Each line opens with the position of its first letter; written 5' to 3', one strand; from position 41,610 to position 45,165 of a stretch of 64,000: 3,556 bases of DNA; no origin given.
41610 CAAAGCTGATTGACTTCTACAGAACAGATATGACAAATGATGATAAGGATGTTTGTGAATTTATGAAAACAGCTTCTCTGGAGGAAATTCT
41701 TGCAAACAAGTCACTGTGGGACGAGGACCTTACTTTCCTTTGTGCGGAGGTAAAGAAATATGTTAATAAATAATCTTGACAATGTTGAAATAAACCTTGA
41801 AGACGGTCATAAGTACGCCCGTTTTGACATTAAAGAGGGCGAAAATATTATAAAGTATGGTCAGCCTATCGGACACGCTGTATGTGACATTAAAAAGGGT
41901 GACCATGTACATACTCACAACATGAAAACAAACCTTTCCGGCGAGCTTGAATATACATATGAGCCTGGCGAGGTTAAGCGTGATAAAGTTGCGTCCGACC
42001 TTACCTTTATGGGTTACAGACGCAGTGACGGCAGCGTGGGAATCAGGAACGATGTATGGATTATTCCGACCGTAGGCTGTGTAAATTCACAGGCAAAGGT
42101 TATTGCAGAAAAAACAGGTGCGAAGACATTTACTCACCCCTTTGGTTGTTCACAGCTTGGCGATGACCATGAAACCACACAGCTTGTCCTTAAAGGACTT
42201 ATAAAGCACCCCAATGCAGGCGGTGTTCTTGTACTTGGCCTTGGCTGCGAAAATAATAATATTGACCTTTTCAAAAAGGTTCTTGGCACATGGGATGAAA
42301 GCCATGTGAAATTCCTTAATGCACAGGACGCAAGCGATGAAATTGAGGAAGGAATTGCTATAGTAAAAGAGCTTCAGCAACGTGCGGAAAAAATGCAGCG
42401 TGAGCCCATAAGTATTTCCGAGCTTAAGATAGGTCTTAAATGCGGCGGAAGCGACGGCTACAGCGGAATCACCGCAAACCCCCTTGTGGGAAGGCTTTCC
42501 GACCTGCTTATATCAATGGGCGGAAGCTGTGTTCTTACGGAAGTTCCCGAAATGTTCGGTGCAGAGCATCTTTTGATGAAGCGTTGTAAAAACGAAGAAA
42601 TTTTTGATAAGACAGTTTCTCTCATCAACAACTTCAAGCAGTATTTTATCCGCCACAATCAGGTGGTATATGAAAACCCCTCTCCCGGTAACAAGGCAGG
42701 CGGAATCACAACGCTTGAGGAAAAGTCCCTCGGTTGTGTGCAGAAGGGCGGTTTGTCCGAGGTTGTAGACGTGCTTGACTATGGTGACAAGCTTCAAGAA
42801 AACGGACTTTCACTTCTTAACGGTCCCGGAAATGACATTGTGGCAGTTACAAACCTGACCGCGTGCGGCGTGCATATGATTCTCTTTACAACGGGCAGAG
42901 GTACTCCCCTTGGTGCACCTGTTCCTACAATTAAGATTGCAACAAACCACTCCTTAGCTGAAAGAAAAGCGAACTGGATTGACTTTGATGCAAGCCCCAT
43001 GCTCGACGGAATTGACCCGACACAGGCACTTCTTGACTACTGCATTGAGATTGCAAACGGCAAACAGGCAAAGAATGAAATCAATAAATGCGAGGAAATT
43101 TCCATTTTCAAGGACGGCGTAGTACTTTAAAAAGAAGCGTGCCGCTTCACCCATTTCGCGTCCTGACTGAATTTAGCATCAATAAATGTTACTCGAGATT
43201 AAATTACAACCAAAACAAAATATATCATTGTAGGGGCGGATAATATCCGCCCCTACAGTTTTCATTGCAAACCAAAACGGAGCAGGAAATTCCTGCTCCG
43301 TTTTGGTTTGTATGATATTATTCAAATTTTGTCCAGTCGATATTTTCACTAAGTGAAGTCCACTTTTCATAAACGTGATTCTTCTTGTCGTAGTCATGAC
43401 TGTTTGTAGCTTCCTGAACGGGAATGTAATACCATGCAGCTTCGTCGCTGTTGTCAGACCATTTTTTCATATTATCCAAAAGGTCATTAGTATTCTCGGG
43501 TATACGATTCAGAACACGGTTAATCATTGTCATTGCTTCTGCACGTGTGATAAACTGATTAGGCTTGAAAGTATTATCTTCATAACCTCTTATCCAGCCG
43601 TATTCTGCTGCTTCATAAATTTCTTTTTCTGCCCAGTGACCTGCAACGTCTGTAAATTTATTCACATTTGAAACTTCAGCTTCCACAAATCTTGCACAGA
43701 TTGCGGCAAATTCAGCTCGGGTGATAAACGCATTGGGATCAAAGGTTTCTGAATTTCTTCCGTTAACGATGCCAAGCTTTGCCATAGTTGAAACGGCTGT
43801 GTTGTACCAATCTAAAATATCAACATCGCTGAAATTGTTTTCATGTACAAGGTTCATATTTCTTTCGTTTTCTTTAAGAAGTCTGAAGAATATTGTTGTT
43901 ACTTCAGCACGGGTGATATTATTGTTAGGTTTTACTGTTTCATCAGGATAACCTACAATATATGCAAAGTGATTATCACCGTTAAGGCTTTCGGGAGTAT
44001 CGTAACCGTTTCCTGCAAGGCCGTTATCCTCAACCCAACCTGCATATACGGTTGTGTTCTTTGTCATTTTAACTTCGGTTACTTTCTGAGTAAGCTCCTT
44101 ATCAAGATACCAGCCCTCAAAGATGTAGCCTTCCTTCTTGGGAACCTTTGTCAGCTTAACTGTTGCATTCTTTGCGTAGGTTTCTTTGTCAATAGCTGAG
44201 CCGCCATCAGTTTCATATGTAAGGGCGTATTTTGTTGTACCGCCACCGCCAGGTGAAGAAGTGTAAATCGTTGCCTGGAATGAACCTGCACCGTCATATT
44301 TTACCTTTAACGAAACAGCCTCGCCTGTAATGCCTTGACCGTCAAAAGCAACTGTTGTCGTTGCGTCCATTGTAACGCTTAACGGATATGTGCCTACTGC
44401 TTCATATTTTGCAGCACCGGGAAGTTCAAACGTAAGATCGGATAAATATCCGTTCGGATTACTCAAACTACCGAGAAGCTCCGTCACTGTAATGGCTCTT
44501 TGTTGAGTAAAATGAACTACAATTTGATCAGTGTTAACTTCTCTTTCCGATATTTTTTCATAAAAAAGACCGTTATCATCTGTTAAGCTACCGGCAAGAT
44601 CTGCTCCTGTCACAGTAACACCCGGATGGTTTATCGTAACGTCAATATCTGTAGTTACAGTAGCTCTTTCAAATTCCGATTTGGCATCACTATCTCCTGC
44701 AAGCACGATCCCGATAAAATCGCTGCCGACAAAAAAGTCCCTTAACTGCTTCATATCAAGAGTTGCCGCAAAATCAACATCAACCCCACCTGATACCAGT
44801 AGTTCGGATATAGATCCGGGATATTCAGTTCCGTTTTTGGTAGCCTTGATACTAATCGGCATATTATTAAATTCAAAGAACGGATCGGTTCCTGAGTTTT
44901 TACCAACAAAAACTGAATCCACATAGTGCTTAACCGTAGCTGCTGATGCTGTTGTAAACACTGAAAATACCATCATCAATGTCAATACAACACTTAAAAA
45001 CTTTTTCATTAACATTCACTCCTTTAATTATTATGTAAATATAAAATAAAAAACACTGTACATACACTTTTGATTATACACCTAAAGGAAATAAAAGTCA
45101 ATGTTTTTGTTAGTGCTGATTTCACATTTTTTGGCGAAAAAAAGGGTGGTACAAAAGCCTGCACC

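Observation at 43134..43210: Orientation-locked repeat family starting 0-6 nt after stop codons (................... ... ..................)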

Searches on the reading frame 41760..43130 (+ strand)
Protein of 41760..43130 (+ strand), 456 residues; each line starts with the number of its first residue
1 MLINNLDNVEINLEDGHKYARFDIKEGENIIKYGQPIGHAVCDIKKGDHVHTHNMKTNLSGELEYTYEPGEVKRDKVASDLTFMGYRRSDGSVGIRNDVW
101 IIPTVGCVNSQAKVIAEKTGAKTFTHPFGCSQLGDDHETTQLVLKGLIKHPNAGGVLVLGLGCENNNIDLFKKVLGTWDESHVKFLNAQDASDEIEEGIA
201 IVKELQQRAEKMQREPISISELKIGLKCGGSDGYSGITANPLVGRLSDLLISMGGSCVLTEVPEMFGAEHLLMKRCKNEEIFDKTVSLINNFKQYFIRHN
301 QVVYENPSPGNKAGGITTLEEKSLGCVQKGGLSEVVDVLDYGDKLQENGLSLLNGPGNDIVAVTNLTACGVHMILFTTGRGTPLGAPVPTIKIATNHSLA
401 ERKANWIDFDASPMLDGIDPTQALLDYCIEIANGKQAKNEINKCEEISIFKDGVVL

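Call 31: find_encoding_contigs(protein=window:41760-43130:+, flank=3000, max_places=10)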
Protein window:41760-43130:+ (456 aa): 5 contigs read that carry it; 1 place shown.
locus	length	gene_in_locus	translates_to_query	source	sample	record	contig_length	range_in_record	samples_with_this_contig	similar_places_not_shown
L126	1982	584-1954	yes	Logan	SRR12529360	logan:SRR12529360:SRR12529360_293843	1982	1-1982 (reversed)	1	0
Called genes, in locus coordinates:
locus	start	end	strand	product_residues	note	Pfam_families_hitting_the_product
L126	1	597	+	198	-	?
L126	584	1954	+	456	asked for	PF04295:GD_AH_second, PF20629:GD_AH_C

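Call 41: find_homologous_proteins(query=window:41760-43130:+, max_evalue=1e-150)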
Query window:41760-43130:+ (456 aa): 7724 proteins with E <= 1e-150 among 8000 candidates; the best 120 are listed.
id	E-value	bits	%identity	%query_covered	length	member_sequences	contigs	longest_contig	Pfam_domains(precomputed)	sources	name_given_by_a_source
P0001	1.0e-282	956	91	100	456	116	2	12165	PF20629.3,PF04295.19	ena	-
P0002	1.7e-279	945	90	100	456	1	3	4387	PF20629.3,PF04295.19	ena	-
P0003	7.8e-275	930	89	100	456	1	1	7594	PF20629.3,PF04295.19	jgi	-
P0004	9.7e-271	916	87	100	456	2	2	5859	PF08666.18,PF20629.3,PF04295.19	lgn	-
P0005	2.2e-267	905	86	100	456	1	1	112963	PF08666.18,PF20629.3,PF04295.19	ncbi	-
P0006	2.1e-265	899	85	100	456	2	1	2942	PF08666.18,PF20629.3,PF04295.19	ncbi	-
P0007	9.5e-259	877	83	100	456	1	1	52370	PF08666.18,PF20629.3,PF04295.19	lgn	-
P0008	1.7e-246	836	80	100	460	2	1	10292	PF08666.18,PF20629.3,PF04295.19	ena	-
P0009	1.9e-239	813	76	100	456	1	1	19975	PF08666.18,PF20629.3,PF04295.19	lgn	-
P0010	9.8e-239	811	78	100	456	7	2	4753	PF08666.18,PF20629.3,PF04295.19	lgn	-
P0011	2.1e-236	803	74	100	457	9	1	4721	PF08666.18,PF20629.3,PF04295.19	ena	-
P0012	3.0e-236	803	74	100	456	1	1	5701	PF20629.3,PF04295.19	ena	-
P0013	3.2e-236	803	75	100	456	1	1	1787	PF20629.3,PF04295.19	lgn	-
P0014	4.0e-236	802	74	100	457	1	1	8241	PF08666.18,PF20629.3,PF04295.19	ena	-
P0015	5.2e-236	802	77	100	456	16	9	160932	PF08666.18,PF20629.3,PF04295.19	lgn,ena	-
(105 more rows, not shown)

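Call 42: find_encoding_contigs(protein=P0001, flank=2500, max_places=4)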
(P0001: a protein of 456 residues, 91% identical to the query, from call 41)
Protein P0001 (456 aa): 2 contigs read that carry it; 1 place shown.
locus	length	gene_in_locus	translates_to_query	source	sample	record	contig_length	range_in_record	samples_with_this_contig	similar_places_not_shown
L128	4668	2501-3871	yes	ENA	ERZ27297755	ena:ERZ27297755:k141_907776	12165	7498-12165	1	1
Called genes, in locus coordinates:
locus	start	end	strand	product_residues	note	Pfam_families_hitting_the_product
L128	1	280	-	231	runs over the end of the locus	PF00912:Transgly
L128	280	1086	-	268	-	PF02311:AraC_binding, PF07883:Cupin_2, PF00165:HTH_AraC (weak), PF12833:HTH_18, PF00165:HTH_AraC (weak)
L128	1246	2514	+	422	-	PF01232:Mannitol_dh, PF08125:Mannitol_dh_C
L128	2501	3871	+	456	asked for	PF04295:GD_AH_second, PF20629:GD_AH_C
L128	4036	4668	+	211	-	?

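Call 43: find_encoding_contigs(protein=P0005, flank=2500, max_places=3)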
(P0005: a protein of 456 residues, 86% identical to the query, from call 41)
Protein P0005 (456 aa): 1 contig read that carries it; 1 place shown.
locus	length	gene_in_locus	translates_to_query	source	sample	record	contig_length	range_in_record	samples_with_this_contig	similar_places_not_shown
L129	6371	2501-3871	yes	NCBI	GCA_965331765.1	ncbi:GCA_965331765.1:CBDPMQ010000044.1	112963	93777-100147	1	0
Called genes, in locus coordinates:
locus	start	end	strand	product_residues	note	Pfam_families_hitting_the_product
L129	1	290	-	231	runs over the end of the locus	PF00912:Transgly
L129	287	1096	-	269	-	PF02311:AraC_binding, PF07883:Cupin_2, PF00165:HTH_AraC, PF12833:HTH_18, PF00165:HTH_AraC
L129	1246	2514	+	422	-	PF01232:Mannitol_dh, PF08125:Mannitol_dh_C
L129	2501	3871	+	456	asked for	PF08666:SAF (weak), PF04295:GD_AH_second, PF20629:GD_AH_C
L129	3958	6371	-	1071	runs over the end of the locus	PF05922:Inhibitor_I9 (weak), PF00082:Peptidase_S8, PF02225:PA (weak), PF06280:fn3_5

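Call 44: find_encoding_contigs(protein=P0003, flank=2500, max_places=3)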
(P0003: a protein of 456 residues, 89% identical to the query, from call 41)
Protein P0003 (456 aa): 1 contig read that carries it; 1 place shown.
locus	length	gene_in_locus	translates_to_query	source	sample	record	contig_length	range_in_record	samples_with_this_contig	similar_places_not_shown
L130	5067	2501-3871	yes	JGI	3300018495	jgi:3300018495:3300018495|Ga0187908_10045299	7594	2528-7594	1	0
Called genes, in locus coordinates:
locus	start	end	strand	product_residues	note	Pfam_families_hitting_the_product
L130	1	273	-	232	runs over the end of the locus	PF00912:Transgly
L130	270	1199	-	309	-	PF02311:AraC_binding, PF07883:Cupin_2, PF00165:HTH_AraC (weak), PF12833:HTH_18, PF00165:HTH_AraC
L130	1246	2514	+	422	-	PF01232:Mannitol_dh, PF08125:Mannitol_dh_C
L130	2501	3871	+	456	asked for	PF04295:GD_AH_second, PF20629:GD_AH_C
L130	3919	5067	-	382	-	?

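Call 64: search_protein_families(library=pfam, proteins=[window:41760-43130:+], max_evalue=0.00001)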
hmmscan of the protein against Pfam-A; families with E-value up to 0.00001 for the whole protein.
window:41760-43130:+ (456 aa): 2 families
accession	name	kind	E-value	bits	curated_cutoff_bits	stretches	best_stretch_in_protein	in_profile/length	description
PF20629.2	GD_AH_C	-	2.8e-99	331.8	26.8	1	219-454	1-241/242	D-galactarate/Altronate dehydratase, C-terminal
PF04295.18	GD_AH_second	-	5.6e-44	150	27.3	1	85-209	1-135/136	D-galactarate dehydratase/Altronate hydrolase, second domain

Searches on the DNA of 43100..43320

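Call 16: search_rna_families(threshold=evalue, max_evalue=10, source=window, start=43100, end=43320)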
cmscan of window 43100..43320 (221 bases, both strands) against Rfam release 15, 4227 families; matches with E-value up to 10: 66.
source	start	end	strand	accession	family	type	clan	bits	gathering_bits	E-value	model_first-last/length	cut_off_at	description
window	43265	43313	+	RF04120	MIR5998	Gene; miRNA;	-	35.1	180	3e-06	1-173/173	no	MIR5998 microRNA precursor family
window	43265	43313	-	RF04120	MIR5998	Gene; miRNA;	-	32.7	180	1.3e-05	1-173/173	no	MIR5998 microRNA precursor family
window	43213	43304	+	RF02901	AaHKsRNA41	Gene; sRNA;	-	30.2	97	1.7e-05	1-187/187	no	Aggregatibacter sRNA 41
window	43229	43320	-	RF02601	BASRCI337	Gene; sRNA;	-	28.6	229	1.7e-05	95-191/191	5'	Brucella sRNA CI337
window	43208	43314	+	RF01774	rpsL_ricks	Cis-reg; leader;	-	28.2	60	0.16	1-131/131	no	Rickettsia rpsL leader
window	43208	43314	+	RF02319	TtnuHACA12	Gene; snRNA; snoRNA; HACA-box;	-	26.3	80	0.051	1-131/131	no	Tetrahymena snoRNA TtnuHACA12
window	43260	43317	+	RF03659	MIR2871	Gene; miRNA;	-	24.2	99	0.015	1-118/118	no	MIR2871 microRNA precursor family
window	43127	43316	+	RF00125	IS128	Gene; sRNA;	-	24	80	0.0038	1-209/209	no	IS128 RNA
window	43262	43315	+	RF03765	mir-2059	Gene; miRNA;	-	24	90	0.0094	1-68/68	no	mir-2059 microRNA precursor family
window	43221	43320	-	RF01774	rpsL_ricks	Cis-reg; leader;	-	23.6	60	1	32-131/131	5'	Rickettsia rpsL leader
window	43222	43307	-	RF02029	sraA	Gene; sRNA;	-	23.3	56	0.13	1-95/95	no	sraA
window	43265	43313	+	RF00979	mir-553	Gene; miRNA;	-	23.2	82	0.024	1-62/62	no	mir-553 microRNA precursor family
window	43220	43311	+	RF02029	sraA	Gene; sRNA;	-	23.1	56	0.14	1-95/95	no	sraA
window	43123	43268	+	RF00558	L20_leader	Cis-reg; leader;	-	22.3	58.7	0.02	1-127/127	no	Ribosomal protein L20 leader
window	43222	43301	-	RF00115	McaS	Gene; sRNA;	CL00106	22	42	0.063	1-96/96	no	McaS/IsrA RNA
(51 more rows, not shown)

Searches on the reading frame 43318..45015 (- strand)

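Call 64: search_protein_families(library=pfam, proteins=[window:43318-45015:-], max_evalue=0.00001)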
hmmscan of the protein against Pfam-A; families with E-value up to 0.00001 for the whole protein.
window:43318-45015:- (565 aa): 3 families
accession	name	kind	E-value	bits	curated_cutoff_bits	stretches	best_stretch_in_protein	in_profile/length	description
PF00395.25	SLH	-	1.4e-35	121.4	20.8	2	453-494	1-43/44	S-layer homology domain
PF09479.16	Flg_new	-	2e-15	57.1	27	1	263-325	1-64/65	Listeria-Bacteroides repeat domain (List_Bact_rpt)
PF18998.6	Flg_new_2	-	2.6e-06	27.8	23.6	1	263-329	1-71/73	Divergent InlB B-repeat domain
